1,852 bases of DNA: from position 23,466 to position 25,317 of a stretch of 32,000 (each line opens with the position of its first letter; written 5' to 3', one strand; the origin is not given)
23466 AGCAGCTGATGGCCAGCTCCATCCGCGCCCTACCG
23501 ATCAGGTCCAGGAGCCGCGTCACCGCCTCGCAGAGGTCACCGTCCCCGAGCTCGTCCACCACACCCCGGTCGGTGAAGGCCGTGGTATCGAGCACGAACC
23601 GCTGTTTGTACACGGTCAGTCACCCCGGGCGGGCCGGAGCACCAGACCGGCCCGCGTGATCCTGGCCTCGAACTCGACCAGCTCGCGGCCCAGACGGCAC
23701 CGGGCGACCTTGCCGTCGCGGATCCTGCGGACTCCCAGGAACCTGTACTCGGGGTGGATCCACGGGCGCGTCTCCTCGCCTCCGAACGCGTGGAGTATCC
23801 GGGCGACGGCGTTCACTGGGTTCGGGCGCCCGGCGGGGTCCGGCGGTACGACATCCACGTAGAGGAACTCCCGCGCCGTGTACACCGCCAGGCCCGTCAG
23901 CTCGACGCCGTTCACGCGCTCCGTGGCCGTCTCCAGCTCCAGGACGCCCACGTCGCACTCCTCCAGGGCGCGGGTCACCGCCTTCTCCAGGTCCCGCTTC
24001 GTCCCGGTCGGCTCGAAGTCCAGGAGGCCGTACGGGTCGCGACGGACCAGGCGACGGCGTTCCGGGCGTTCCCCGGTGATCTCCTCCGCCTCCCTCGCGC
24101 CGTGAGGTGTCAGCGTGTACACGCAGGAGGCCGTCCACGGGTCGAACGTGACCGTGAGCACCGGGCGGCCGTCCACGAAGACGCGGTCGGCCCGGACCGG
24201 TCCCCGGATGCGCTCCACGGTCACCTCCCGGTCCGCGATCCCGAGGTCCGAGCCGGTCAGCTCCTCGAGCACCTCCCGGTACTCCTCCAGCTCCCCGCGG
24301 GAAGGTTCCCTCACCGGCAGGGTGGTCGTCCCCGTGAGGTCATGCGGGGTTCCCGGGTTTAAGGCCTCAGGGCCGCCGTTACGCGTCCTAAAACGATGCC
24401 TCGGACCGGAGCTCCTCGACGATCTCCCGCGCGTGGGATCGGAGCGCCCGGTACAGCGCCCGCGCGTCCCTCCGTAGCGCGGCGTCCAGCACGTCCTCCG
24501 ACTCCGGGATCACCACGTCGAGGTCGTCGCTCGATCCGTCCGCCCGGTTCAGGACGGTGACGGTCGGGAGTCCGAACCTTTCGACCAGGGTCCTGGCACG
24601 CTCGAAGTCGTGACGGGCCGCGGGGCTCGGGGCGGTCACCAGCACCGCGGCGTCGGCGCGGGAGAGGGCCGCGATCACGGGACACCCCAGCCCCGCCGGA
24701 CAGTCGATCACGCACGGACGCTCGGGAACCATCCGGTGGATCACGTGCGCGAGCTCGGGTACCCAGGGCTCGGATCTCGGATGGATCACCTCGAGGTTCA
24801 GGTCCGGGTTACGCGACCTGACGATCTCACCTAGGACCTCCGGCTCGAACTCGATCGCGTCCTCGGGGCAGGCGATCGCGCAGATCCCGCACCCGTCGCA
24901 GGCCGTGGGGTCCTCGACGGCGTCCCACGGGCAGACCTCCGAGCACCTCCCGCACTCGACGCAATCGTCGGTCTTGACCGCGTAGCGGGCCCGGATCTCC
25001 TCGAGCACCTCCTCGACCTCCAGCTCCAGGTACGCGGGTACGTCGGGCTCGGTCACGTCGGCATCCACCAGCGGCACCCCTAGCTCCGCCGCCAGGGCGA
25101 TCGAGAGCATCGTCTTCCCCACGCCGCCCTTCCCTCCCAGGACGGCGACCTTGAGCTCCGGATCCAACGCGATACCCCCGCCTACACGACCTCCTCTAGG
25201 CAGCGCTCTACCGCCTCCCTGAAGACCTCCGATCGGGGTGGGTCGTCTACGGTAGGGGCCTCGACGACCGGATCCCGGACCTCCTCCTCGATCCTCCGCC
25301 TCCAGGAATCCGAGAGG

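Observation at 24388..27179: Six-gene translationally coupled operon (DUF5320-like, ferredoxin, Zn-ribbon/RGG, NifX-like, two MinD-ferredoxin ATPases) with no assigned function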

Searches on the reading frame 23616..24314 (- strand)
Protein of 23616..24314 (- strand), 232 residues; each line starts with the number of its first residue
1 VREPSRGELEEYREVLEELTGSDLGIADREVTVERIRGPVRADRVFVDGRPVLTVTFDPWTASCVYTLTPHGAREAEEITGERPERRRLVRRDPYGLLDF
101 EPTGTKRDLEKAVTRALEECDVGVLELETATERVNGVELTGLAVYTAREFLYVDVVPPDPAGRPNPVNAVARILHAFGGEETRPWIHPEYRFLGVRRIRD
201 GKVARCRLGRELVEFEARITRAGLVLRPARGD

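Call 4: search_protein_families(library=pfam, proteins=[window:23616-24314:-], max_evalue=0.01)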
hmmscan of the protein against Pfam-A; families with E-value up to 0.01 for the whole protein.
window:23616-24314:- (232 aa): 0 families

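Call 5: search_protein_families(library=pfam, proteins=[window:23616-24314:-], max_evalue=10)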
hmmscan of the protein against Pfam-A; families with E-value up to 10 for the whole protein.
window:23616-24314:- (232 aa): 1 family
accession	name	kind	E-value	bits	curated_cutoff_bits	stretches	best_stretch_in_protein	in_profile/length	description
PF08106.16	Antimicrobial11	-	0.23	12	25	1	162-168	1-7/16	Formaecin family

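Call 6: search_protein_families(library=ncbifam, proteins=[window:23616-24314:-], max_evalue=0.01)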
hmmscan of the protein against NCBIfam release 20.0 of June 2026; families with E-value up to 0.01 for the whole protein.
window:23616-24314:- (232 aa): 0 families

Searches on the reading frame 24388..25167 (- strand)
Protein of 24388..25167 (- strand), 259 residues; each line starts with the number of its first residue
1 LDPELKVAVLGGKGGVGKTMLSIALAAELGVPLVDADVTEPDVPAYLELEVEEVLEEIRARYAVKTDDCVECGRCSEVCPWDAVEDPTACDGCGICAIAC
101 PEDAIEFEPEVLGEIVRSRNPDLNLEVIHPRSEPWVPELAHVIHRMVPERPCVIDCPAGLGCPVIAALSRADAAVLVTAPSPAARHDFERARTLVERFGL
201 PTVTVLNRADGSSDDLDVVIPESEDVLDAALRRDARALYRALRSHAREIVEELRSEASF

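Call 4: search_protein_families(library=pfam, proteins=[window:24388-25167:-], max_evalue=0.01)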
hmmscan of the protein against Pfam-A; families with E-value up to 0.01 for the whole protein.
window:24388-25167:- (259 aa): 20 families
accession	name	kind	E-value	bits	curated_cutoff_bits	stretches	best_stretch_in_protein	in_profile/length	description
PF10609.15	ParA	-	1.1e-11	45.1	27.1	1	6-56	5-60/246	NUBPL iron-transfer P-loop NTPase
PF12838.12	Fer4_7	-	4.8e-11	43.4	27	2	58-83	27-52/52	4Fe-4S dicluster domain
PF00037.32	Fer4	-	6.6e-10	38.8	21.1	2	84-106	2-24/24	4Fe-4S binding domain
PF13484.11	Fer4_16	-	5e-07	30.8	30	2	68-81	52-65/66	4Fe-4S double cluster binding domain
PF13237.11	Fer4_10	-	6.3e-07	29.7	25.5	2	84-109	3-30/53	4Fe-4S dicluster domain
PF12837.12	Fer4_6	-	1.2e-06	28.6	25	1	86-105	5-24/24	4Fe-4S binding domain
PF01656.29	CbiA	-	2.6e-06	27.9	25.4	1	7-216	1-92/125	CobQ/CobB/MinD/ParA nucleotide binding domain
PF25160.1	LdpA_Fe-S-bd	-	1.9e-05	24.8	27.6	1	62-85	21-44/49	LdpA Fe-S cluster-binding domain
PF13614.12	AAA_31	-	2.9e-05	24.5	27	0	7-29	4-26/177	AAA domain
PF12797.12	Fer4_2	-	7.2e-05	22.9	24.5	1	63-81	4-22/22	4Fe-4S binding domain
PF14697.11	Fer4_21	-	0.00017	22.1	35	1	60-84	32-57/59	4Fe-4S dicluster domain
PF12798.12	Fer4_3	-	0.00062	20.9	27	1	69-83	1-15/15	4Fe-4S binding domain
PF13187.11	Fer4_9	-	0.00084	19.8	27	1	64-83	32-51/52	4Fe-4S dicluster domain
PF02374.21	ArsA_ATPase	-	0.0011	18.7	24.3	1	6-29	2-25/305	Anion-transporting ATPase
PF12800.12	Fer4_4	-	0.005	17.5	24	0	87-102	1-16/17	4Fe-4S binding domain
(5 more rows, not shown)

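Call 6: search_protein_families(library=ncbifam, proteins=[window:24388-25167:-], max_evalue=0.01)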
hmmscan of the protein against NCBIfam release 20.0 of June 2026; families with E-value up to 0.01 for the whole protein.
window:24388-25167:- (259 aa): 53 families (the best 25 are shown)
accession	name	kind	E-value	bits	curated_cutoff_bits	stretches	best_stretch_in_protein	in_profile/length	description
TIGR01969.1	minD_arch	subfamily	6.5e-13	48.4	201.75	2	152-229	112-188/251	cell division ATPase MinD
NF041136.1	MrpORP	equivalog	8.3e-11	41.8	450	1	6-57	7-63/365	iron-sulfur cluster carrier protein MrpORP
NF042909.1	FMH_DH_FwdF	exception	2.3e-08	33.6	375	2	50-85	208-243/336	tungsten-dependent formylmethanofuran dehydrogenase subunit FwdF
TIGR01968.1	minD_bact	equivalog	3.7e-08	33.1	212.9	1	152-203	115-166/261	septum site-determining protein MinD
TIGR03287.1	methan_mark_16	hypoth_equivalog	4.1e-07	28.8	363.95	1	48-108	283-350/391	methanogenesis marker 16 metalloprotein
TIGR01971.1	NuoI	subfamily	1.7e-06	27.7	113.05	1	58-85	72-99/121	NADH-quinone oxidoreductase, chain I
TIGR02700.1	flavo_MJ0208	hypoth_equivalog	1.9e-06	27.4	251.35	1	52-108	133-197/234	dihydromethanopterin reductase (acceptor)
NF040770.1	hetero_SS_HdrA2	exception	2.2e-06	26.1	1100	1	63-108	573-626/777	CoB-CoM heterodisulfide reductase HdrA2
NF009053.0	PRK12387.1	subfamily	2.6e-06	27.3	204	1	49-84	55-90/180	formate hydrogenlyase complex iron-sulfur subunit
NF041546.1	ParA_partition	equivalog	2.6e-06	27.1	180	1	7-30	2-25/203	ParA family partition ATPase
NF040684.1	PorD_Arch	equivalog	3e-06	27.2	120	1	64-110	29-84/85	pyruvate synthase subunit PorD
NF058577.1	FdxA_fam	equivalog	3.3e-06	27.2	65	1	56-83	25-52/52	4Fe-4S ferredoxin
TIGR02179.1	PorD_KorD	subfamily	4.6e-06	26.6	60.05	1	64-110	22-77/78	2-oxoacid:acceptor oxidoreductase, delta subunit, pyruvate/2-ketoisovalerate family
TIGR02512.1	FeFe_hydrog_A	subfamily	7.2e-06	25.1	405.95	1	59-87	42-70/375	[FeFe] hydrogenase, group A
NF038196.1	ferrodoxin_EFR1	subfamily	9.7e-06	25.8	75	1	61-108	179-232/242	EFR1 family ferrodoxin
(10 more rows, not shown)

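Call 86: predict_structure(alignment_id=A5)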
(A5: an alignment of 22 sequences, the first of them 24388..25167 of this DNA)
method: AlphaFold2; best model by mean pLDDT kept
length: 259 residues; sequences in the alignment: 22
mean_pLDDT: 88.5   pTM: 0.85
mean pLDDT of the five models: 88.5, 88.2, 88.0, 84.9, 84.4
residues with pLDDT >= 90: 147; 70-90: 97; 50-70: 14; < 50: 1
segments of 3 or more residues with pLDDT < 50: none
pLDDT, mean of each block of 10 residues (from residue 1): 82 92 97 94 93 89 79 85 74 79 77 93 96 76 91 95 92 96 89 94 93 81 91 93 96 86
secondary structure, 60 per line:
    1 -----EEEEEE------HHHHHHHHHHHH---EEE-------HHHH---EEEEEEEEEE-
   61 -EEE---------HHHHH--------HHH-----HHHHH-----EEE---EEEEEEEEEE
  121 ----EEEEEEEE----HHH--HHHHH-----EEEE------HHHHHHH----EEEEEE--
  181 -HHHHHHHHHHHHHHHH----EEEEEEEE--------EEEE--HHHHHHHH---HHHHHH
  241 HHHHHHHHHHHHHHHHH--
elements in order: E6-11 H18-29 E33-35 H43-46 E50-59 E62-64 H74-78 H95-99 E105-107 E111-120 E125-132 H142-146 E152-155 H162-168 E173-178 H182-197 E202-209 E218-221 H224-231 H235-257

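Call 89: fold_search(model_id=the predicted structure, library=pdb)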
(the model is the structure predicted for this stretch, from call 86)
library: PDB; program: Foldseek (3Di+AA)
matches with E <= 10: 1174; with E <= 0.001: 88
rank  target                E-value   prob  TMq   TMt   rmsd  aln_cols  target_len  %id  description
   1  1ion                  8.3e-09  1.00  0.56  0.59   7.7       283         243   20  THE SEPTUM SITE-DETERMINING PROTEIN MIND COMPLEXED WITH MG-ADP FROM PYROCOCCUS HORIKOSHII OT3 (released 2001-09-26)
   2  1g3q                  1.0e-08  1.00  0.53  0.57  10.4       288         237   20  CRYSTAL STRUCTURE ANALYSIS OF PYROCOCCUS FURIOSUS CELL DIVISION ATPASE MIND (released 2001-04-21)
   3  5j1j_B                2.6e-08  1.00  0.59  0.61   8.0       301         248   21  Structure of FleN-AMPPNP complex (released 2017-03-29)
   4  5j1j_A                4.8e-08  1.00  0.61  0.58   7.0       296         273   20  Structure of FleN-AMPPNP complex (released 2017-03-29)
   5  7ejw_A                7.4e-08  1.00  0.59  0.56   7.9       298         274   22  Crystal structure of FleN in complex with FleQ AAA+ doamain (released 2021-12-22)
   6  8p53_A                8.9e-08  1.00  0.58  0.56   7.6       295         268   21  Cryo-EM structure of the c-di-GMP-free FleQ-FleN master regulator complex of P. aeruginosa (released 2023-12-13)
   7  7ejw_B                1.2e-07  1.00  0.58  0.57   8.5       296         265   22  Crystal structure of FleN in complex with FleQ AAA+ doamain (released 2021-12-22)
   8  3r9j_B                1.4e-07  1.00  0.55  0.57  10.2       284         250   18  4.3A resolution structure of a MinD-MinE(I24N) protein complex (released 2011-08-17)
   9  3r9j_A                1.5e-07  1.00  0.55  0.57  10.2       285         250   18  4.3A resolution structure of a MinD-MinE(I24N) protein complex (released 2011-08-17)
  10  8pb9_A                2.1e-07  1.00  0.59  0.57   7.9       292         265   19  Cryo-EM structure of the c-di-GMP-bound FleQ-FleN master regulator complex from Pseudomonas aeruginosa (released 2023-12-13)
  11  3q9l_A                2.1e-07  1.00  0.53  0.53   9.1       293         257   18  The structure of the dimeric E.coli MinD-ATP complex (released 2011-01-26)
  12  5auq_C                2.2e-07  1.00  0.49  0.55   9.3       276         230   18  Crystal structure of ATPase-type HypB in the nucleotide free state (released 2015-06-24)
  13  5auq_G                2.3e-07  1.00  0.58  0.64   6.2       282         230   17  Crystal structure of ATPase-type HypB in the nucleotide free state (released 2015-06-24)
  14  5auq_D                3.0e-07  1.00  0.50  0.55   9.3       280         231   18  Crystal structure of ATPase-type HypB in the nucleotide free state (released 2015-06-24)
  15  1hyq                  3.2e-07  1.00  0.57  0.63   8.7       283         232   19  MIND BACTERIAL CELL DIVISION REGULATOR FROM A. FULGIDUS (released 2001-03-14)
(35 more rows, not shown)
